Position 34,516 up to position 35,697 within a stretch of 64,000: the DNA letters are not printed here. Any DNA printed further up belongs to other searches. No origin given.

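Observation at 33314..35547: Split HipA toxin module: stand-alone HipS-like N-domain plus a HipT-like kinase with a zinc ribbon, and a divergent XRE regulator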

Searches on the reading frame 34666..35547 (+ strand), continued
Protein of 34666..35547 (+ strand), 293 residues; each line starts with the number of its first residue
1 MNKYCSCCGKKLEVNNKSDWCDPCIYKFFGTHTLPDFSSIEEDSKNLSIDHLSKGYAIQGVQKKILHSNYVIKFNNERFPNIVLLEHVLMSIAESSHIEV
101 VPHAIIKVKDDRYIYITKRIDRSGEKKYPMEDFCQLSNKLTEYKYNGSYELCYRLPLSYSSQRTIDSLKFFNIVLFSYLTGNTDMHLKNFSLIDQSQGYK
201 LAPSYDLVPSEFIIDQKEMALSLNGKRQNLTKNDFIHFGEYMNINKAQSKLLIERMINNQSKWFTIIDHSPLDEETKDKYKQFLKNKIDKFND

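Call 35: search_solved_structures(query=A1, max_evalue=0.001, show_alignments=4)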
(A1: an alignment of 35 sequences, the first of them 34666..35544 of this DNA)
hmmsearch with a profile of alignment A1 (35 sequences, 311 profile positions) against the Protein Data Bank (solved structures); distinct sequences matched with E-value up to 0.001: 16.
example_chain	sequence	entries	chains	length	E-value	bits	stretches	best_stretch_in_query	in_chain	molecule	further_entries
8ezr_B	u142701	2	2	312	7e-73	248.7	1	33-310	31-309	HipT(Lp)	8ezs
7vkb_A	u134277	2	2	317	9.6e-73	248.2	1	33-310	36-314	HipA_C domain-containing protein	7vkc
7wcf_A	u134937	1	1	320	1.1e-71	244.8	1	33-310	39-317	HipA_C domain-containing protein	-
7ab3_C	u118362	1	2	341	4.1e-28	101.6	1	14-228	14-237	HipA_C domain-containing protein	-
7ab4_C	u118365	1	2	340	5.2e-28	101.3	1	15-228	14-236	HipA_C domain-containing protein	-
7ab5_C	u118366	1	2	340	4.9e-27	98.1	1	15-228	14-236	HipA_C domain-containing protein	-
3tpd_A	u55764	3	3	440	2.8e-16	62.8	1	95-289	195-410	Serine/threonine-protein kinase HipA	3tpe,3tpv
2wiu_A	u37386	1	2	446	3e-16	62.6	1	95-289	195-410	PROTEIN HIPA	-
4pu5_A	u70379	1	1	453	1.1e-15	60.9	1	55-276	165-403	Toxin-antitoxin system toxin HipA family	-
4pu3_A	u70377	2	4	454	1.1e-15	60.8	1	55-276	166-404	Toxin-antitoxin system toxin HipA family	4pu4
3hzi_A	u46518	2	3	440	4.2e-15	58.9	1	95-289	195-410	Protein hipA | Serine/threonine-protein kinase HipA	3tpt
4yg7_D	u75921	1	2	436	4.3e-15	58.8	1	95-289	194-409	Serine/threonine-protein kinase HipA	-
3fbr_A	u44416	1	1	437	4.3e-15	58.8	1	95-289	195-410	Serine/threonine-protein kinase toxin HipA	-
3dnt_A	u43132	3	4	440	4.4e-15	58.8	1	95-289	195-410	Protein hipA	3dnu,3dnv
5k98_A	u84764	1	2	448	4.6e-15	58.7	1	95-289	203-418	Serine/threonine-protein kinase HipA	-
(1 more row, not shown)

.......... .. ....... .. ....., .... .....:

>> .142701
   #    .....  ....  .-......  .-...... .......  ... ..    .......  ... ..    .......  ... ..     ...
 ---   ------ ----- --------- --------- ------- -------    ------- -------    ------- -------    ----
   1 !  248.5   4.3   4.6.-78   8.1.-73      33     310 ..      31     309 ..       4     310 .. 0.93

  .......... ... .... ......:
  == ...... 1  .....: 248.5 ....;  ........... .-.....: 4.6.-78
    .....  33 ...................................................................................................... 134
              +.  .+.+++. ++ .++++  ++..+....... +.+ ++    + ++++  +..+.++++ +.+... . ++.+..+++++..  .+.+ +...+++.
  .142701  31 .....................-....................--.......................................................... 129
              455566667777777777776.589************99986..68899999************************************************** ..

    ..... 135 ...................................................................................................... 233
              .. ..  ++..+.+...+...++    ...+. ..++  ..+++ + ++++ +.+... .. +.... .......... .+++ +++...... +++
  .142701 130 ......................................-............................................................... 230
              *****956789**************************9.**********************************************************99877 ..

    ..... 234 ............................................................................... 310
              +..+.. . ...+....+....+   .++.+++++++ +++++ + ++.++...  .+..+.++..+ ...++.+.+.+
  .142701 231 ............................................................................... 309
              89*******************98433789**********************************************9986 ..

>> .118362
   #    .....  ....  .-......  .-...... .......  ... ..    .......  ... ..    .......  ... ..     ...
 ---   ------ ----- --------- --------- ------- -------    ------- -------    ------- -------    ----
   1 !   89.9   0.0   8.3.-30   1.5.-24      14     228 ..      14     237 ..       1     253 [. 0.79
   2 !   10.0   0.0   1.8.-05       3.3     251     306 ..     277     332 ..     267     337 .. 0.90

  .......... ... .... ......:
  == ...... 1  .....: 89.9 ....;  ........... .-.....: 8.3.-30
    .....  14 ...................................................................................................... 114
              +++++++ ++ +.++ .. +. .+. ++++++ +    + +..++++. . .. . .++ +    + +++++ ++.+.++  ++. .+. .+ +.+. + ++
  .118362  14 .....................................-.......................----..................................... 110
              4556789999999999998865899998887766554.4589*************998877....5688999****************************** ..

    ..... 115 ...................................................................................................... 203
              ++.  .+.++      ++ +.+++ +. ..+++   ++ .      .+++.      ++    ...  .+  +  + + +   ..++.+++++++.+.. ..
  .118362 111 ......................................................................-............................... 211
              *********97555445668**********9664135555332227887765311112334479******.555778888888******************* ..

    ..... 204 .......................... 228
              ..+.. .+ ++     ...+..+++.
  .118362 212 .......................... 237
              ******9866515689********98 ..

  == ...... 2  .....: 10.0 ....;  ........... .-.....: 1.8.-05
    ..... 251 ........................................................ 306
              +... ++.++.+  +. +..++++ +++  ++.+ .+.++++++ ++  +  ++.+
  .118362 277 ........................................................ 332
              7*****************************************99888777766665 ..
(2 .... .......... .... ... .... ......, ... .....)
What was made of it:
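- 34678..34737 (+): Zinc knuckle (C5, C8, C21, C24), corresponding to the HipT N-terminal mini-domain. This is the all-Cys variant of the family's C2HC site. It aligns to the E. coli HipT mini-domain (call 35).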

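Call 40: find_related_loci(query=A1, collection=genome_contigs, flank=3000)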
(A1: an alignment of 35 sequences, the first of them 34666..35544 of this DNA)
Query A1 (293 aa) in genome_contigs; peptide patterns used: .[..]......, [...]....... (x = any residue, [..] = any of these).
599 stretches matched a pattern (row limit reached: there are more); 593 encode a relative of the query (tblastn E <= 1e-3); the best 80 are kept; 80 distinct loci.
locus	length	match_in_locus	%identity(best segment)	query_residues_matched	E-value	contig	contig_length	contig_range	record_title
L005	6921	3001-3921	76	1-291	4e-157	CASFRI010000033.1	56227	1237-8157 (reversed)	uncultured bacterium isolate SI.B22.metabat-bins.159 genome assembly, contig: SI.B22.metabat-bins.159.fa_k141_255322, wh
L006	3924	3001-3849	44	1-266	1e-73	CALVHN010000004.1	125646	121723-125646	MAG: uncultured Bacilli bacterium isolate BRZ_KR__bin95 genome assembly, contig: BRZ_KR__NODE_84_length_125646_cov_15.47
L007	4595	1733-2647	42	5-291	8e-71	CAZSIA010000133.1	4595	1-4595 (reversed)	MAG TPA_asm: uncultured Anaeroplasmataceae bacterium isolate SRP315200_co1_661 genome assembly, contig: NODE_47959_lengt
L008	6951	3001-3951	40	5-293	2e-69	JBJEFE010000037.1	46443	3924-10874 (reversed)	MAG: Bulleidia sp. isolate FUKU07_bin.021 NODE_195_length_46443_cov_16.026386, whole genome shotgun sequence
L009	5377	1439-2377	36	1-291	9e-69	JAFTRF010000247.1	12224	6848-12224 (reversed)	MAG: Clostridia bacterium isolate RGIG4076 Roe_deer_Cecum.Co__c1811180, whole genome shotgun sequence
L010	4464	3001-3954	38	5-293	6e-67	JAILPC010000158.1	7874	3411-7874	MAG: Ruminococcus sp. isolate RUI322 k141_9220650_flag=1_multi=7.0000_len=7874, whole genome shotgun sequence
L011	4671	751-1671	36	5-288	1e-66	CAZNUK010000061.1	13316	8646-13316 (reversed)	MAG TPA_asm: uncultured Butyrivibrio sp. isolate SRP315200_co2_686 genome assembly, contig: NODE_5706_length_13316_cov_1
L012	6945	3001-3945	37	5-293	1e-66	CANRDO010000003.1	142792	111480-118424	MAG: uncultured Lachnospiraceae bacterium isolate Lapin-026__bin14 genome assembly, contig: Lapin-026__NODE_81_length_14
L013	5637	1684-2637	36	5-288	3e-66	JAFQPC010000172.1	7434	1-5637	MAG: Clostridia bacterium isolate RGIG2022 Goat_Colon-1__c703506, whole genome shotgun sequence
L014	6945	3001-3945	37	5-291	4e-66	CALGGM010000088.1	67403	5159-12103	MAG TPA_asm: uncultured Clostridia bacterium isolate ERR1278103_bin.119_CONCOCT_v1.1_MAG genome assembly, contig: ERZ841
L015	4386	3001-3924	39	3-287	6e-66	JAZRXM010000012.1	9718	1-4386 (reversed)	MAG: Oscillospiraceae bacterium isolate T1900044951_TA20190004.MAGScoT_cleanbin_000001 SGB_3653_k141_335458, whole genom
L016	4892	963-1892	37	5-289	5e-66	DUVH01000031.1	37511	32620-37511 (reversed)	MAG TPA_asm: Clostridiaceae bacterium isolate AS08sgBPME_361 156757_AS08, whole genome shotgun sequence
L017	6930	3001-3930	39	5-291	4e-66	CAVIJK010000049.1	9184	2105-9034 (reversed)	bacterium isolate H07616-L1_cleanbin_000030 genome assembly, contig: Spades_H07616-L1_contig_5436, whole genome shotgun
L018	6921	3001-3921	36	5-288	3e-65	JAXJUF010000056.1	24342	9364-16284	MAG: Acutalibacteraceae bacterium isolate DOME_MAG_498 498_C0108_k141_460044, whole genome shotgun sequence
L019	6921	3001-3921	36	5-288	3e-66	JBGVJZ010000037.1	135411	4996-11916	MAG: Lachnospiraceae bacterium isolate fecal_MAG_10 fecal_MAG_10_contig_0037, whole genome shotgun sequence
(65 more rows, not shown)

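Call 62: search_protein_families(library=padloc, proteins=[window:34666-35547:+], max_evalue=0.01)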
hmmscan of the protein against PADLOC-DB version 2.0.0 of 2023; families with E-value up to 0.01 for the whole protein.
window:34666-35547:+ (293 aa): 4 families
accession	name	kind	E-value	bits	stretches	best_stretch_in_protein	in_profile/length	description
PDLC04340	PDC-M03A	-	1.3e-09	36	1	86-285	50-231/280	-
PDLC04339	PDC-M03A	-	5.9e-07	27.1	1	162-269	129-228/293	-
PDLC04344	PDC-M03A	-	4.8e-05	20.9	1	127-207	105-188/305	-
PDLC04342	PDC-M03A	-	0.0072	13.9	1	170-207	151-190/299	-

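Call 84: find_encoding_contigs(protein=P0004, flank=3000, max_places=2)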
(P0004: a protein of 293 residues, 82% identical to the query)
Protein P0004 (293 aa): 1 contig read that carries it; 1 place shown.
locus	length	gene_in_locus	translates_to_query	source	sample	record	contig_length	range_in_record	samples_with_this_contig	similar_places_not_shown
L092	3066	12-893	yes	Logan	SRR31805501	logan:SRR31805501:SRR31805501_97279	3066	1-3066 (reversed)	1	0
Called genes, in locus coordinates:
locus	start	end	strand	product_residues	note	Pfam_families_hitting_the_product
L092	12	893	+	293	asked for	PF07804:HipA_C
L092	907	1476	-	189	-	PF13635:DUF4143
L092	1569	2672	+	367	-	PF02661:Fic, PF21247:Fic-like_C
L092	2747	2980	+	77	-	-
